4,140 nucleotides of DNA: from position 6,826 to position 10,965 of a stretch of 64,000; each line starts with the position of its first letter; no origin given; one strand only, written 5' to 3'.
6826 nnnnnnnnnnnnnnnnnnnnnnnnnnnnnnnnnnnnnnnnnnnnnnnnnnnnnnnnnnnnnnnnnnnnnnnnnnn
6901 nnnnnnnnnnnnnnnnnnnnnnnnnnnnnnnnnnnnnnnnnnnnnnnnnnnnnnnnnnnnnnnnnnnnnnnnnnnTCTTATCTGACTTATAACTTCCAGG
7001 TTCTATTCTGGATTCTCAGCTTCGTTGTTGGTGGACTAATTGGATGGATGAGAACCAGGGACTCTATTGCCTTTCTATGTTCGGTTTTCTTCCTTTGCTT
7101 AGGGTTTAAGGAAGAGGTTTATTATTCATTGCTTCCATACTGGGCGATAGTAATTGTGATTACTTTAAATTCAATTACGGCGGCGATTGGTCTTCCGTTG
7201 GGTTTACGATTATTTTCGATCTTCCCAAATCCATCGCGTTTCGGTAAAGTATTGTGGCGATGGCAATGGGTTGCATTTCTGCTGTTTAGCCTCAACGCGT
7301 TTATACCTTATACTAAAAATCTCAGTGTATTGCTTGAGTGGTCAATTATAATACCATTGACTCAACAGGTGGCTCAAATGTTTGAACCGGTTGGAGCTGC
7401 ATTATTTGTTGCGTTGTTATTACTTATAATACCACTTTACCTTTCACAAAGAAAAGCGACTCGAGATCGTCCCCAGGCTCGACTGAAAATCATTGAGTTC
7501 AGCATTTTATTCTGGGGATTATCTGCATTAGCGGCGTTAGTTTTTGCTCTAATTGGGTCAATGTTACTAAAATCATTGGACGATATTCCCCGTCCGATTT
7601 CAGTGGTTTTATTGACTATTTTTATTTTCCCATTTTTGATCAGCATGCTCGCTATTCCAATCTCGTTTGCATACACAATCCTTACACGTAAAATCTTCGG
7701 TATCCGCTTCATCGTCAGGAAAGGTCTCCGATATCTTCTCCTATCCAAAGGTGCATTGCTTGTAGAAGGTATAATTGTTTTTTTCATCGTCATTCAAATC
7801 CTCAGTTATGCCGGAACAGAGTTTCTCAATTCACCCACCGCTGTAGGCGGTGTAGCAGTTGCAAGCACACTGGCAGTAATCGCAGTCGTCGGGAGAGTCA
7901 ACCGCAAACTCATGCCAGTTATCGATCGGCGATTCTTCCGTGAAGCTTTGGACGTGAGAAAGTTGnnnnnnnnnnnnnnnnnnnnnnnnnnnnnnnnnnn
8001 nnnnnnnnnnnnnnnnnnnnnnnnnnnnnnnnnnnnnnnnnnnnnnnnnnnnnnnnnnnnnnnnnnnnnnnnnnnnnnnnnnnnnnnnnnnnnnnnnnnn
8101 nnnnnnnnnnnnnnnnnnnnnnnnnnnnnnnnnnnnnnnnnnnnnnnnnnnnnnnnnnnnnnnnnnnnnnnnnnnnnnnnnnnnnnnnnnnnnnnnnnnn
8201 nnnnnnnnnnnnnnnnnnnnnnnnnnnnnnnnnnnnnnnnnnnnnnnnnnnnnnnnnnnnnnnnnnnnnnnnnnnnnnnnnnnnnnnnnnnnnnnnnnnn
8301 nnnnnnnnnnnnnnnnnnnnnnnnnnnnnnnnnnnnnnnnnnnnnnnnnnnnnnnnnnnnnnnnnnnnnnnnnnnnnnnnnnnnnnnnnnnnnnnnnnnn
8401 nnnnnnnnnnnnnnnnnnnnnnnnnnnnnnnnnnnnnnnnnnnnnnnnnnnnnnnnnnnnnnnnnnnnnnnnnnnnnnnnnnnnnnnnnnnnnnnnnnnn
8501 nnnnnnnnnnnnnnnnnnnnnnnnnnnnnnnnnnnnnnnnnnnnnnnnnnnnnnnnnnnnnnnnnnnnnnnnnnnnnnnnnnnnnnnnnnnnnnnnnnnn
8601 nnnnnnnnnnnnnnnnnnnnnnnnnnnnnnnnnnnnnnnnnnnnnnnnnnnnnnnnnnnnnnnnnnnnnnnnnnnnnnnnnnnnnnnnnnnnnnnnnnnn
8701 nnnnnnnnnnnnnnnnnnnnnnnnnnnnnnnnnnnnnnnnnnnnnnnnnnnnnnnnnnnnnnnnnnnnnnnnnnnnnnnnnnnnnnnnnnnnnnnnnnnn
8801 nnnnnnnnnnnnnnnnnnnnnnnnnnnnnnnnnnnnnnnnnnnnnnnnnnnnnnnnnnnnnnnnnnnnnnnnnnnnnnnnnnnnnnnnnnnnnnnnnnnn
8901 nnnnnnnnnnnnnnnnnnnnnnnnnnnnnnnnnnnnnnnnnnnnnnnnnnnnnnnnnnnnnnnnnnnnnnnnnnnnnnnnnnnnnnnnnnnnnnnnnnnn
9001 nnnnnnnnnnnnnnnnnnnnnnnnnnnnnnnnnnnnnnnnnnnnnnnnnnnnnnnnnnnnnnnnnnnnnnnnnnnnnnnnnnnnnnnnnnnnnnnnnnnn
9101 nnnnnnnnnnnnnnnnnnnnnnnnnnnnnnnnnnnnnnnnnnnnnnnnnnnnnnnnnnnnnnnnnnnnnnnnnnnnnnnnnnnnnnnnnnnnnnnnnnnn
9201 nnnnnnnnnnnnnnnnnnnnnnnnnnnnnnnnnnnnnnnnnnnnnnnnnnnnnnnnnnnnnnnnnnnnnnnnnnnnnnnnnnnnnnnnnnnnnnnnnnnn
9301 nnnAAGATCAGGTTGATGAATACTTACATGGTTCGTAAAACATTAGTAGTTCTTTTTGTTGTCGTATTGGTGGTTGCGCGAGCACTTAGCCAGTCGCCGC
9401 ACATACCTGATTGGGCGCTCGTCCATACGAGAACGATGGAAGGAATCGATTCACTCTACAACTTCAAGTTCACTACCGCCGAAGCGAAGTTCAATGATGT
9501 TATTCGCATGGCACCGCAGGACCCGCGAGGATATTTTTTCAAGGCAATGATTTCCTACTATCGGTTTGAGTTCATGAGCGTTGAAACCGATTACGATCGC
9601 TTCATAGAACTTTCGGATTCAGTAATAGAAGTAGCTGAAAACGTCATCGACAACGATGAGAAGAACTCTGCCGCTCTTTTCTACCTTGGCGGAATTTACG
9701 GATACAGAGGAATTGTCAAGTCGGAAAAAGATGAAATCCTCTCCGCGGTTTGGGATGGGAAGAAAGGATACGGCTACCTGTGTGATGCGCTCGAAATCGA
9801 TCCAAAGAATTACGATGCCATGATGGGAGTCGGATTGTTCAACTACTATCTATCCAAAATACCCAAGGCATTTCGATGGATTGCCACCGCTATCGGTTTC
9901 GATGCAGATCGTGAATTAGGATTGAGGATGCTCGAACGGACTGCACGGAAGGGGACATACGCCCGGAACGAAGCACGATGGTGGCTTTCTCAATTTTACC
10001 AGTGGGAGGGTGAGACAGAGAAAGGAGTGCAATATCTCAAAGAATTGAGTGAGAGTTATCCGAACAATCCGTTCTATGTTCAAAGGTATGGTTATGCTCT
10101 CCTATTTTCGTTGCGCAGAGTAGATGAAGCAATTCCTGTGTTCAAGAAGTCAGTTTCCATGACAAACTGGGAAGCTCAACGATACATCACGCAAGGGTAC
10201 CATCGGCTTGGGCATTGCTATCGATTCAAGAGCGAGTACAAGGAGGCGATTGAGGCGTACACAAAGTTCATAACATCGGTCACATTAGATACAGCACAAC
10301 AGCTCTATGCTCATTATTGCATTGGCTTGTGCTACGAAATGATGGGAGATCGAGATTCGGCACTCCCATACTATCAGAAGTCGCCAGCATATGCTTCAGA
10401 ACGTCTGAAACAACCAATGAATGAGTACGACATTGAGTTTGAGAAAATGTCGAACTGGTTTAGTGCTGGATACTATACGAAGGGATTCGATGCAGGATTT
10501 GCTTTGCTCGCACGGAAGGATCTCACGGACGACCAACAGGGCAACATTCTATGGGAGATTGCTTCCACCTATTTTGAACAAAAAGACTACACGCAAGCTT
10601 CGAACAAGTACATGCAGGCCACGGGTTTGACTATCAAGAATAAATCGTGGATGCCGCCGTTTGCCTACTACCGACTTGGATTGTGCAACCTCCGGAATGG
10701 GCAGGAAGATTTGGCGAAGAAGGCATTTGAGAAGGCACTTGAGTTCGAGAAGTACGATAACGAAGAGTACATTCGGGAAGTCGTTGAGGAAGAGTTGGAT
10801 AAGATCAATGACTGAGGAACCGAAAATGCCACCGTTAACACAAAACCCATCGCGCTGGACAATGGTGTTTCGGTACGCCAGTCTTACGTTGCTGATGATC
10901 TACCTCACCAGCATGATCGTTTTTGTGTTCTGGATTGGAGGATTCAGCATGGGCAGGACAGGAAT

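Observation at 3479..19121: Operon of five tandem paralogous PDZ–polytopic membrane–GAF–PP2C sensor phosphatases plus an embedded secreted TPR protein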

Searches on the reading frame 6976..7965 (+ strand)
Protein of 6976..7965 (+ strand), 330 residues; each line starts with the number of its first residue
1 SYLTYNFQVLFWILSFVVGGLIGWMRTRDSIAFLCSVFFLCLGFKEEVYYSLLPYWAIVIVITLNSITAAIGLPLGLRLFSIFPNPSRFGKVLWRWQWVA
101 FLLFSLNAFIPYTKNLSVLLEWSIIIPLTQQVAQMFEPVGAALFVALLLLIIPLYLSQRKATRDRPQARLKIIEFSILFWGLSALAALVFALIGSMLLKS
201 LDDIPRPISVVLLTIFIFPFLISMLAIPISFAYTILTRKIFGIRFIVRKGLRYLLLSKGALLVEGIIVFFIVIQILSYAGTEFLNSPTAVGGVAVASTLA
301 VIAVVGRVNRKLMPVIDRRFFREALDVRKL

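Call 24: search_protein_representatives(alignment_id=A1)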
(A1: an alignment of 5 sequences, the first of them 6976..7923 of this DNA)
Query: 5 sequences, 325 profile positions. Proteins with E-value up to 0.001 (for the whole library): 389; up to 1e-10: 106; up to 1e-30: 23. The best 150 are listed.
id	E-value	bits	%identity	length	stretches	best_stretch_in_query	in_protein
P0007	4.1e-98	345.3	-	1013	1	11-325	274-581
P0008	2.0e-86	306.8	-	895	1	13-324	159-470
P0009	6.4e-86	305.2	-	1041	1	11-325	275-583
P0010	9.8e-75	268.4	-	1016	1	6-325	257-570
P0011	8.4e-70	252.2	-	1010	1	9-324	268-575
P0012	2.3e-69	250.8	-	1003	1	6-325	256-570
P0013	3.4e-69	250.2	-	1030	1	16-325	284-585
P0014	3.9e-62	227.0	-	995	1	5-324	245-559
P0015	9.6e-58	212.6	-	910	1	6-323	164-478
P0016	2.5e-56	208.0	-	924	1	7-323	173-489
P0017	2.7e-52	194.7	-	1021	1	5-322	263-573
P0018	9.6e-52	192.9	-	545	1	6-323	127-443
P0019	2.2e-50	188.4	-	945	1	5-325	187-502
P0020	2.2e-49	185.1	-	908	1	3-322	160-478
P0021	3.1e-43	164.9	-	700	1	64-323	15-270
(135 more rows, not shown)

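Call 32: find_related_loci(query=A4, collection=genome_contigs, flank=10000)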
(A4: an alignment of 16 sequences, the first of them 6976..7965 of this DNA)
Query A4 (330 aa) in genome_contigs; peptide patterns used: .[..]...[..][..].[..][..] (x = any residue, [..] = any of these).
598 stretches matched a pattern (row limit reached: there are more); 454 encode a relative of the query (tblastn E <= 1e-3); the best 80 are kept; 80 distinct loci.
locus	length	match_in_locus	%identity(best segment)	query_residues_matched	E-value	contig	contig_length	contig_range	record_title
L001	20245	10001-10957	53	17-330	4e-104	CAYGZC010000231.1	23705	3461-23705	MAG TPA_asm: uncultured Chlorobiaceae bacterium isolate ERP119294_co2_80 genome assembly, contig: k141_528837, whole gen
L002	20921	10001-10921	45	22-330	3e-67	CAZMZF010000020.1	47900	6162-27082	MAG TPA_asm: uncultured Ignavibacteria bacterium isolate binchicken_co376_191 genome assembly, contig: NODE_554_length_4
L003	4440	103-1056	35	18-330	2e-36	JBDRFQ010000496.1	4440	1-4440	MAG: Candidatus Eisenbacteria bacterium isolate MEGAHIT-group-1.380 k141_1748859, whole genome shotgun sequence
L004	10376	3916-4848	29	13-330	2e-24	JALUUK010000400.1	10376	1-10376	MAG: Acidobacteria bacterium isolate 128-326_metabat1_scaf2bin.003 128-326_scaffold_3199_c1, whole genome shotgun sequen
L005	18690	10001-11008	28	1-330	6e-25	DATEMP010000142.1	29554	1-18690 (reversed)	MAG TPA_asm: Candidatus Eisenbacteria bacterium isolate SMAG_U8945 k141_69429, whole genome shotgun sequence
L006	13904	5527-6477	32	18-330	7e-33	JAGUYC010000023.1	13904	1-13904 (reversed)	MAG: Gemmatimonadetes bacterium isolate DeMMO4_6 c_000000046656, whole genome shotgun sequence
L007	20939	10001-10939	29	7-330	3e-20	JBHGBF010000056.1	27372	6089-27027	MAG: Acidobacteriota bacterium isolate SBS.BIN.3 SBSBIN3_contig_56, whole genome shotgun sequence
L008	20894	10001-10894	29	22-330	7e-20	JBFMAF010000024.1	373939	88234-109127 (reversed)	MAG: Acidobacteriota bacterium isolate MAG131 MAG131_24, whole genome shotgun sequence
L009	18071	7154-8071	30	22-330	4e-19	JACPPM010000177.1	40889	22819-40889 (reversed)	MAG: Acidobacteria bacterium isolate NC_groundwater_627_Ag_B-0.1um_62_56 B_1_S1_Biohub_coassembly_k141_2666621, whole ge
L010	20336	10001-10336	41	221-330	7e-18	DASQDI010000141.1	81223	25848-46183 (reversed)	MAG TPA_asm: Blastocatellia bacterium isolate SMAG_U11723 k141_1246769, whole genome shotgun sequence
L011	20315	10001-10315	41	228-330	6e-18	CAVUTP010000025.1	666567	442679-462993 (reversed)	MAG: uncultured Acidobacteriota bacterium isolate MFD03899.bin.2.164 genome assembly, contig: contig_8010, whole genome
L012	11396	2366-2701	41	221-330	6e-18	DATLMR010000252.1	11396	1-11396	MAG TPA_asm: Blastocatellia bacterium isolate SMAG_U13779 k141_1741753, whole genome shotgun sequence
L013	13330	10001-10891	27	26-330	7e-18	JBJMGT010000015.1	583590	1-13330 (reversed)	MAG: Pyrinomonadaceae bacterium isolate H3_16_all_fractions_metab_47_61_0 k255_4481245, whole genome shotgun sequence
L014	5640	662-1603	26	8-330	6e-18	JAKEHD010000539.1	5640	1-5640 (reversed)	MAG: Blastocatellia bacterium isolate PMV_6.28 PMV_6.28.k101_1104522, whole genome shotgun sequence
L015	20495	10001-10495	39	158-330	1e-17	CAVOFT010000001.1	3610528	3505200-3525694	MAG: uncultured bacterium isolate MFD09964.bin.1.74 genome assembly, contig: contig_1130, whole genome shotgun sequence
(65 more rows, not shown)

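Call 36: find_homologous_proteins(query=A4, max_evalue=0.00001)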
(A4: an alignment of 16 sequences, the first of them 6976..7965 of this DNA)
Query A4 (16 sequences) (330 aa, profile of the alignment): 94 proteins with E <= 0.00001 among 8000 candidates.
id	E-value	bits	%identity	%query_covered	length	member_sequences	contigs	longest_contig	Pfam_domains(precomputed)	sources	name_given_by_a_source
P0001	9.4e-82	293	32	95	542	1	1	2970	PF17820.8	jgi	jgi:hypothetical protein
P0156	3.6e-12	65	29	49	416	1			-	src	-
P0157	1.1e-11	63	31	48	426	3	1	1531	-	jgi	jgi:hypothetical protein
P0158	2.4e-11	62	28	56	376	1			-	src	-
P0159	4.7e-11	61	25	100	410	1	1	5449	-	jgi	jgi:hypothetical protein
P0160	1.6e-10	59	31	33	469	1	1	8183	-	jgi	jgi:hypothetical protein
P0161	1.7e-10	59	29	49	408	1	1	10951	-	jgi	jgi:hypothetical protein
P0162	1.7e-10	59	29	33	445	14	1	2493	-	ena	-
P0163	3.4e-10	58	25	95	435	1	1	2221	-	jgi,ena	-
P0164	7.1e-10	57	25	95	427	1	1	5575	-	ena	-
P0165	7.7e-10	57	28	55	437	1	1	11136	-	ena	-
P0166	9.4e-10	57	26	95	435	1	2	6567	-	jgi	jgi:hypothetical protein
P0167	1.8e-9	56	32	32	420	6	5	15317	-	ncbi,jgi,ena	-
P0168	1.8e-9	56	32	49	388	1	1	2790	-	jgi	jgi:uncharacterized membrane protein YhdT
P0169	2.3e-9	55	29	48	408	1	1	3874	-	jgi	jgi:hypothetical protein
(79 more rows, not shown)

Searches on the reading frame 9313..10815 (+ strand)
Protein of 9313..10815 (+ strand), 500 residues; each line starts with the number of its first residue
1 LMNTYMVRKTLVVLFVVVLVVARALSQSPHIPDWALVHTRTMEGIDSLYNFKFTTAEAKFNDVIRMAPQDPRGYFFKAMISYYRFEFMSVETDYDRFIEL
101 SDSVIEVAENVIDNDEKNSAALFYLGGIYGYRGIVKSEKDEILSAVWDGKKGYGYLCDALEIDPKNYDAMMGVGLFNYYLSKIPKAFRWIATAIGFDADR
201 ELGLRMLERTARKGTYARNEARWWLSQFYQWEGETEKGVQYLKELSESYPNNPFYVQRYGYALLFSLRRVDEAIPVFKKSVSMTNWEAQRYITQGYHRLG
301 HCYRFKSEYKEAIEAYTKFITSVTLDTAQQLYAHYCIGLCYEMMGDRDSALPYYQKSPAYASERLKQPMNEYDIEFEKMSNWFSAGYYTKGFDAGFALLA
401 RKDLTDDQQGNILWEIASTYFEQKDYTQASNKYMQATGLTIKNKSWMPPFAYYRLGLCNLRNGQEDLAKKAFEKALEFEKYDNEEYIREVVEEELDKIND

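Call 4: search_protein_families(library=pfam, proteins=[window:9313-10815:+], max_evalue=0.01)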
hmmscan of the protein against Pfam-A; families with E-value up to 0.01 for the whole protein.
window:9313-10815:+ (500 aa): 16 families
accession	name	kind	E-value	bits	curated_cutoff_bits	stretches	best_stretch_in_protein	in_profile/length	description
PF07719.23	TPR_2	-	2.3e-19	68.3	27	2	449-478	1-30/34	Tetratricopeptide repeat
PF13181.12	TPR_8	-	1.9e-18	65.4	25.7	2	451-478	3-30/34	Tetratricopeptide repeat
PF00515.34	TPR_1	-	3.5e-17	61.8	27.8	3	450-478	2-30/34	Tetratricopeptide repeat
PF13174.12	TPR_6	-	6.3e-16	58.3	26.3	1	451-476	2-27/33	Tetratricopeptide repeat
PF13424.12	TPR_12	-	9.4e-15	55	30.1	1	295-357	5-71/77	Tetratricopeptide repeat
PF13432.12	TPR_16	-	2.1e-13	50.9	32.7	0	417-477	4-59/65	Tetratricopeptide repeat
PF13428.12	TPR_14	-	4.7e-12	45.8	23.5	0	220-261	2-43/44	Tetratricopeptide repeat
PF10300.15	Iml2-TPR_39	-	1.6e-09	37.5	22.2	1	170-350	171-356/467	Iml2/Tetratricopeptide repeat protein 39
PF13431.12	TPR_17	-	2.7e-08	33.9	24.4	0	450-469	14-33/34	Tetratricopeptide repeat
PF13176.12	TPR_7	-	1.4e-07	31.5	27.9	0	297-320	3-26/36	Tetratricopeptide repeat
PF14559.12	TPR_19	-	8.8e-07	29.6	25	0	220-253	26-59/68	Tetratricopeptide repeat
PF25575.1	TPR_BSK1_C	-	1.1e-06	28.9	42.2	1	279-351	28-97/118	Serine/threonine-protein kinase BSK1-like, TPR repeats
PF12895.13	ANAPC3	-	0.00026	21.7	27.2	0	218-279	22-81/82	Anaphase-promoting complex, cyclosome, subunit 3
PF13414.12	TPR_11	-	0.00028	20.9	26.8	0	419-461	3-40/42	TPR repeat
PF10345.15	Cohesin_load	-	0.0023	16.8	25.8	0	283-360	350-427/585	Cohesin loading factor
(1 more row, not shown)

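Call 5: search_protein_families(library=ncbifam, proteins=[window:9313-10815:+], max_evalue=0.01)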
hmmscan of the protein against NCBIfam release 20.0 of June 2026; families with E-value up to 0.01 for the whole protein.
window:9313-10815:+ (500 aa): 14 families
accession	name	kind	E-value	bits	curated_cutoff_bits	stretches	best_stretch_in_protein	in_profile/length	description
NF040959.1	MamA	equivalog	1.1e-14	54.3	200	2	226-357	44-165/204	magnetosome protein MamA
TIGR02917.1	PEP_TPR_lipo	equivalog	9.9e-13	46.9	312.2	1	204-319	553-661/899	XrtA/PEP-CTERM system TPR-repeat protein PrsT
TIGR02552.1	LcrH_SycD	equivalog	4.9e-11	42.5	104.8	2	412-490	54-128/136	SycD/LcrH family type III secretion system chaperone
TIGR02521.1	type_IV_pilW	equivalog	1.4e-09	37.9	154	1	421-484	110-170/234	type IV pilus biogenesis/stability protein PilW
NF002725.1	PRK02603.1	equivalog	8e-09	35.7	143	1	295-371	37-111/173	photosystem I assembly protein Ycf3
TIGR02795.1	tol_pal_ybgF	equivalog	1e-06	29.3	90.1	0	413-475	42-102/119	tol-pal system protein YbgF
NF011886.0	PRK15359.1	equivalog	1.5e-05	24.8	146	0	416-483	64-126/144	type III secretion system chaperone protein SscB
NF052312.1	T9SS_PorW_SprE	equivalog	2.7e-05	23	250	2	267-486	154-365/716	type IX secretion system periplasmic lipoprotein PorW/SprE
TIGR03302.1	OM_YfiO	subfamily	2.9e-05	23.7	81.4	0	270-433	49-189/239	outer membrane protein assembly factor BamD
NF047507.1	TPR_BatC_Lepto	exception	4.4e-05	23.1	175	0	307-357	72-122/214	TPR repeat-containing protein BatC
NF033762.1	social_mot_Tgl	equivalog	6.1e-05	22.5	225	0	223-351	35-156/252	social motility TPR repeat lipoprotein Tgl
NF058541.1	SusR_regulator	equivalog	8.1e-05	22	480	1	270-477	58-269/515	SusR family glycan utilization regulator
NF008757.0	PRK11788.1-5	equivalog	0.0006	19.1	363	1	269-492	50-253/388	lipopolysaccharide assembly protein LapB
NF047558.1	TPR_END_plus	domain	0.0008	19.3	32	0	451-480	1-30/56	TPR end-of-group domain-containing protein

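Call 44: list_cluster_members(proteins=[P0249, P0007, P0008, P0009, P0010, P0015, P0033, P0140, P0001, window:9313-10815:+])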
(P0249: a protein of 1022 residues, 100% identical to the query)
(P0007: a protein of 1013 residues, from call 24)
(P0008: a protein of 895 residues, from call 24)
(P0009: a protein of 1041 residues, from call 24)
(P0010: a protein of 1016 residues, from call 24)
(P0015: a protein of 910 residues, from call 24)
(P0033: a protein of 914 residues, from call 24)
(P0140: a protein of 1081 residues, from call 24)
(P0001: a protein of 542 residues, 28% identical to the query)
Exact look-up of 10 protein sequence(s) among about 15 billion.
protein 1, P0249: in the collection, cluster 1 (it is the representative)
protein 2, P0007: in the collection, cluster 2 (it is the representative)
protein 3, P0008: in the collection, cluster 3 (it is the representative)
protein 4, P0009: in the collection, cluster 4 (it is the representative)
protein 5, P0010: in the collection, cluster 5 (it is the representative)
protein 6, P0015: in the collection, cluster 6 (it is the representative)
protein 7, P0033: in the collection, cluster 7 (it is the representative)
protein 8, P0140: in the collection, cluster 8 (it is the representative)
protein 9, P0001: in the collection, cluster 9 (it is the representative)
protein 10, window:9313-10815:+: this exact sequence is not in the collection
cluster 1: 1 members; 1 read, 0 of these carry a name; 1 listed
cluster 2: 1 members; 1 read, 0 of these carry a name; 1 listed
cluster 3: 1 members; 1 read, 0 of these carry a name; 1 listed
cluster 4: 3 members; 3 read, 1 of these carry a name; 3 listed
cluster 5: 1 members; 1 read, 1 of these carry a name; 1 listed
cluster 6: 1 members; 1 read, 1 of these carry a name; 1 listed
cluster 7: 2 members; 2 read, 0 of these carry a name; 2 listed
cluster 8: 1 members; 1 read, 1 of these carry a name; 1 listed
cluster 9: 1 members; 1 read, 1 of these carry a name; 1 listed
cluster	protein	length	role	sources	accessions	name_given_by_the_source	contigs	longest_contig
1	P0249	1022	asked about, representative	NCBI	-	-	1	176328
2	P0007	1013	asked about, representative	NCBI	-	-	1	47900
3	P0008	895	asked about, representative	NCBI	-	-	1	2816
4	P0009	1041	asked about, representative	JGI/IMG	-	-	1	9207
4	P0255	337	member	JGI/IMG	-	sigma-B regulation protein RsbU (phosphoserine phosphatase)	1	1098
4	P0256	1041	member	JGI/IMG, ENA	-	-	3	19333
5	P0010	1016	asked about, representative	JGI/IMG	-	sigma-B regulation protein RsbU (phosphoserine phosphatase)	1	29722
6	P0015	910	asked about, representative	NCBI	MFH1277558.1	MAG: SpoIIE family protein phosphatase [Candidatus Eisenbacteria bacterium]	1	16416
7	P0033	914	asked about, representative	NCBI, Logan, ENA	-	-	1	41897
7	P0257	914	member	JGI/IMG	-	-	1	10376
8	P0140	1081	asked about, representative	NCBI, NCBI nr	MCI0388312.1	MAG: GAF domain-containing serine/threonine-protein kinase [Acidobacteria bacterium] | GAF domain-containing serine/threonine-protein kinase [Acidobacteriota bacterium]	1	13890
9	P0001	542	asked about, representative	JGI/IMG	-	hypothetical protein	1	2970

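Call 85: find_encoding_contigs(protein=window:9316-10815:+, flank=10000, max_places=4)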
Protein window:9316-10815:+ (499 aa): 1 contig read that carries it; 1 place shown.
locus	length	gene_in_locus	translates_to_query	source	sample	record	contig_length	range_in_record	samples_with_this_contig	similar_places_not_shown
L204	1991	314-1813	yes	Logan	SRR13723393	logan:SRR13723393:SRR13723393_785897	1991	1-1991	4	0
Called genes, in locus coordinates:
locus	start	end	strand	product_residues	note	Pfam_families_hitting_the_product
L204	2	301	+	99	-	?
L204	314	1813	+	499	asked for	PF13428:TPR_14 (faint), PF07719:TPR_2 (faint), PF13174:TPR_6 (faint), PF13432:TPR_16 (faint), PF14559:TPR_19 (faint), PF21033:RMD1-3 (faint), PF28559:TPR_SusR (faint), PF10300:Iml2-TPR_39, +6 more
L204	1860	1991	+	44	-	?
